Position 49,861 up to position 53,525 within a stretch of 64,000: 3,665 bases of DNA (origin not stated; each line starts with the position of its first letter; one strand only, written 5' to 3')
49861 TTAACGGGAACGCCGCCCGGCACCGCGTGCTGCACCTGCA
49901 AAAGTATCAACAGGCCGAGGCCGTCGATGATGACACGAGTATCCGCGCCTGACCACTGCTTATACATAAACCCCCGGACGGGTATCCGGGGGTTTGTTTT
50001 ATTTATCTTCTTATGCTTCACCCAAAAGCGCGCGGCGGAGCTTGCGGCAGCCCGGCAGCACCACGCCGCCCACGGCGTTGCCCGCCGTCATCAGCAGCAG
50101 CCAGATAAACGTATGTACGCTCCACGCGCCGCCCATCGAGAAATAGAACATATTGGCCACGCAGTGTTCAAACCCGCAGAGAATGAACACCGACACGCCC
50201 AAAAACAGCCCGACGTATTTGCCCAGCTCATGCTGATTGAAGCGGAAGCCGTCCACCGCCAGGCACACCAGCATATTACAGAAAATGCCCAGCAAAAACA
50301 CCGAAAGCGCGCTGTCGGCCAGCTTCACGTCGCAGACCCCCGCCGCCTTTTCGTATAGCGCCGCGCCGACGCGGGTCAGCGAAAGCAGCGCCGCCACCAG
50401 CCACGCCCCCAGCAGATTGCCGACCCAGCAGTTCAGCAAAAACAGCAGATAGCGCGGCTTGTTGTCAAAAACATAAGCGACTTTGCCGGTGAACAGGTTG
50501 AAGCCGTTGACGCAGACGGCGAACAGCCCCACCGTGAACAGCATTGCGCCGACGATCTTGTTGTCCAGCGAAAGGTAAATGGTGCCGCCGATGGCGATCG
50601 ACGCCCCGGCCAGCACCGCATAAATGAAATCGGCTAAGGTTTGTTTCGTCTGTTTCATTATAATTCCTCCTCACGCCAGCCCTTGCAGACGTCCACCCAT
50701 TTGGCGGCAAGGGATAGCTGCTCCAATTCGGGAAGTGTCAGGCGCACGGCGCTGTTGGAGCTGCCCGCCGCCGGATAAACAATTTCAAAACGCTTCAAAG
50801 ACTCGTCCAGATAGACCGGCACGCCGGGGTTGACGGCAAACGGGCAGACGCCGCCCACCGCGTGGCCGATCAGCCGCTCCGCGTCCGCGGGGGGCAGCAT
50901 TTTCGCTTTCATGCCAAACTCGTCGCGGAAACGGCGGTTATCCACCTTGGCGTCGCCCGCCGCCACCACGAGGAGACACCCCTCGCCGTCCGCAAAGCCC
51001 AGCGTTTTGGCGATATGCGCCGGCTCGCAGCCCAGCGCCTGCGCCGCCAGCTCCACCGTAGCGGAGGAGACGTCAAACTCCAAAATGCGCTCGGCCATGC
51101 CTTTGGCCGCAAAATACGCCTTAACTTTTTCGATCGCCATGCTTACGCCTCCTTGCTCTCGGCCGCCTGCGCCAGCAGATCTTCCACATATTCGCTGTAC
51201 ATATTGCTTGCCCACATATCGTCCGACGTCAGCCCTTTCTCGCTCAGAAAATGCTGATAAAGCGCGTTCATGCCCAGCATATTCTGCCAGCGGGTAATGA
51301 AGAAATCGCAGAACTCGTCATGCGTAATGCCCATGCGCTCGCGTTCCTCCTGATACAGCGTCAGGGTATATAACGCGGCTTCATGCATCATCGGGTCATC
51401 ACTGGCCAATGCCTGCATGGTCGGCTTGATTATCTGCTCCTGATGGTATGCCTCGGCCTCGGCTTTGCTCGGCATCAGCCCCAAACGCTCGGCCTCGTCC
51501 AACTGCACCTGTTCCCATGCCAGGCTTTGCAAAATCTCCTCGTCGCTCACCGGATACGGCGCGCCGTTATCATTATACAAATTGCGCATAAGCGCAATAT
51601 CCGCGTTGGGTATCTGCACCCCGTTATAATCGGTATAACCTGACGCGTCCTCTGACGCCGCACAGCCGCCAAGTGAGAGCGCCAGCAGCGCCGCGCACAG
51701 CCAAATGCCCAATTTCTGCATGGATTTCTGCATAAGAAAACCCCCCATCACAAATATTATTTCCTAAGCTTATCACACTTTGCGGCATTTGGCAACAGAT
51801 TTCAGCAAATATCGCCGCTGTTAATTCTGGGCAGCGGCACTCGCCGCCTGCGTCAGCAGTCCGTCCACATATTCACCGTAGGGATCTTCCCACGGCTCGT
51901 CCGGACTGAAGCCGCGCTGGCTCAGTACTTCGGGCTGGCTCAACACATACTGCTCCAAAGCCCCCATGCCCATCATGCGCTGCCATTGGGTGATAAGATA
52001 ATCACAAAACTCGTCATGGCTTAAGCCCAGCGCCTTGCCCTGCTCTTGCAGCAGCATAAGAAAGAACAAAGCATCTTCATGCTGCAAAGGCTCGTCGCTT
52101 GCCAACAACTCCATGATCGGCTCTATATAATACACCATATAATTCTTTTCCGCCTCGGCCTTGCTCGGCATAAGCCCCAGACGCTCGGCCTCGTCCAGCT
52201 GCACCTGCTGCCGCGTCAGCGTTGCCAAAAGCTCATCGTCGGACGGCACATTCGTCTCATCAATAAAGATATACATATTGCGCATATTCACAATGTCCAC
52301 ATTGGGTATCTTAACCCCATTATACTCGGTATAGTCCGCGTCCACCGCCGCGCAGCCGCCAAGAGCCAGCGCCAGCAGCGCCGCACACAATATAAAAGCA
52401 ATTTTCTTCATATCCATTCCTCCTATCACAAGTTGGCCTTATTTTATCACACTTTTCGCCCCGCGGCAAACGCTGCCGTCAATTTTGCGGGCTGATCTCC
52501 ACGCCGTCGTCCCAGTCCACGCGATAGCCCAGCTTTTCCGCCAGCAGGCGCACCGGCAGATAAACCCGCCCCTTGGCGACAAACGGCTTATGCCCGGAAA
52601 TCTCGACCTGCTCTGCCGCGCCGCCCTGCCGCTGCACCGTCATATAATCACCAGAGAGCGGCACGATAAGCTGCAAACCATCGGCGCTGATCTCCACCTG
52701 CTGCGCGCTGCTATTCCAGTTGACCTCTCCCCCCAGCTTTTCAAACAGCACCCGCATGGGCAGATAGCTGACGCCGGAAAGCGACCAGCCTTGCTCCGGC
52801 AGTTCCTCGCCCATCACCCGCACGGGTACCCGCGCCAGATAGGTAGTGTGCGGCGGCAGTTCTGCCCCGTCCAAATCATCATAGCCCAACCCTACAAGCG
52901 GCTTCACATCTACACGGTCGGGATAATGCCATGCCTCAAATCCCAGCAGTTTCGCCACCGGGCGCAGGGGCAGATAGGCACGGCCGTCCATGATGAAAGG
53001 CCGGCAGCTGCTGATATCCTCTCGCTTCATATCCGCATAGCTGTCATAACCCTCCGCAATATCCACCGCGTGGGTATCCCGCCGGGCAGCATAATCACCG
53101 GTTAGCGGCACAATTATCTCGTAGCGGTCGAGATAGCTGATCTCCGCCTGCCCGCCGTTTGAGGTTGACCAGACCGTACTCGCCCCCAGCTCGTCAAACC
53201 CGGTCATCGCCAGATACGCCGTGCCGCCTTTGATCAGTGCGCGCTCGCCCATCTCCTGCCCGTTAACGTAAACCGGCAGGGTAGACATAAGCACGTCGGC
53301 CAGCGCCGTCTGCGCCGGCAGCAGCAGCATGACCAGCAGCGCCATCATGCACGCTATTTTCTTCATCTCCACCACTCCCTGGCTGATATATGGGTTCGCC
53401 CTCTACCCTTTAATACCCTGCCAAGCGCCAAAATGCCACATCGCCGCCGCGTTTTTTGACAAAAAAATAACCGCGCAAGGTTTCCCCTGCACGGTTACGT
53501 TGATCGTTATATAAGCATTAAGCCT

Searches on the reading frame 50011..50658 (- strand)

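Call 48: search_protein_families(library=pfam, proteins=[window:50011-50658:-], max_evalue=0.001)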
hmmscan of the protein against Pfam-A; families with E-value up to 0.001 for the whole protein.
window:50011-50658:- (215 aa): 1 family
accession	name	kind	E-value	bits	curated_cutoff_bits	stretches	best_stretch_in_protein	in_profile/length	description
PF01226.23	Form_Nir_trans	-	8.4e-38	130.5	34.6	1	5-204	16-236/240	Formate/nitrite transporter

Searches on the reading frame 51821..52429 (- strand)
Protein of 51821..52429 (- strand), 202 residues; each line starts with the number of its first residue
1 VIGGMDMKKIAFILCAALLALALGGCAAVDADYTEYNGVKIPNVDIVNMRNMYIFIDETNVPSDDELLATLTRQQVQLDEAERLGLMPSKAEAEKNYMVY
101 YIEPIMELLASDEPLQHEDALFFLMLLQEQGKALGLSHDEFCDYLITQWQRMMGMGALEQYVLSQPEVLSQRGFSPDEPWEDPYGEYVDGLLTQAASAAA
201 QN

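Call 48: search_protein_families(library=pfam, proteins=[window:51821-52429:-], max_evalue=0.001)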
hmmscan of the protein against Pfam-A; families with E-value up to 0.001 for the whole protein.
window:51821-52429:- (202 aa): 1 family
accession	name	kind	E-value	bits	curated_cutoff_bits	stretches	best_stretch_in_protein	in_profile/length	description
PF13663.11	DUF4148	-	0.00074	20.3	27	0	7-93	1-57/62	Domain of unknown function (DUF4148)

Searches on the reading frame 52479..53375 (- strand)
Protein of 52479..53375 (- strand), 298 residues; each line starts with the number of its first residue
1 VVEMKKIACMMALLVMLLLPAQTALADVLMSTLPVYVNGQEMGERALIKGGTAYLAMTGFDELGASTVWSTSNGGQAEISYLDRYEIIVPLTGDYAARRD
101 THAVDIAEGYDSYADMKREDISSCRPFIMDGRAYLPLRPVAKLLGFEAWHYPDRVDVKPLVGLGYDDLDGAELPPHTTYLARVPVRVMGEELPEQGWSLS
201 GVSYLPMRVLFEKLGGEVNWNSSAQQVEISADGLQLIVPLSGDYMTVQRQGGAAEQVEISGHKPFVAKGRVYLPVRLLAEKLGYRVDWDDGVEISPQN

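Call 49: search_protein_families(library=pfam, proteins=[window:52479-53375:-], max_evalue=0.001)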
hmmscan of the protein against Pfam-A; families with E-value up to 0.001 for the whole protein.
window:52479-53375:- (298 aa): 1 family
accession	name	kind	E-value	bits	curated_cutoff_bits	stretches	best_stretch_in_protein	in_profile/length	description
PF07833.16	Cu_amine_oxidN1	-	2.1e-23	82.7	24.2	1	200-291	17-102/108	Copper amine oxidase N-terminal domain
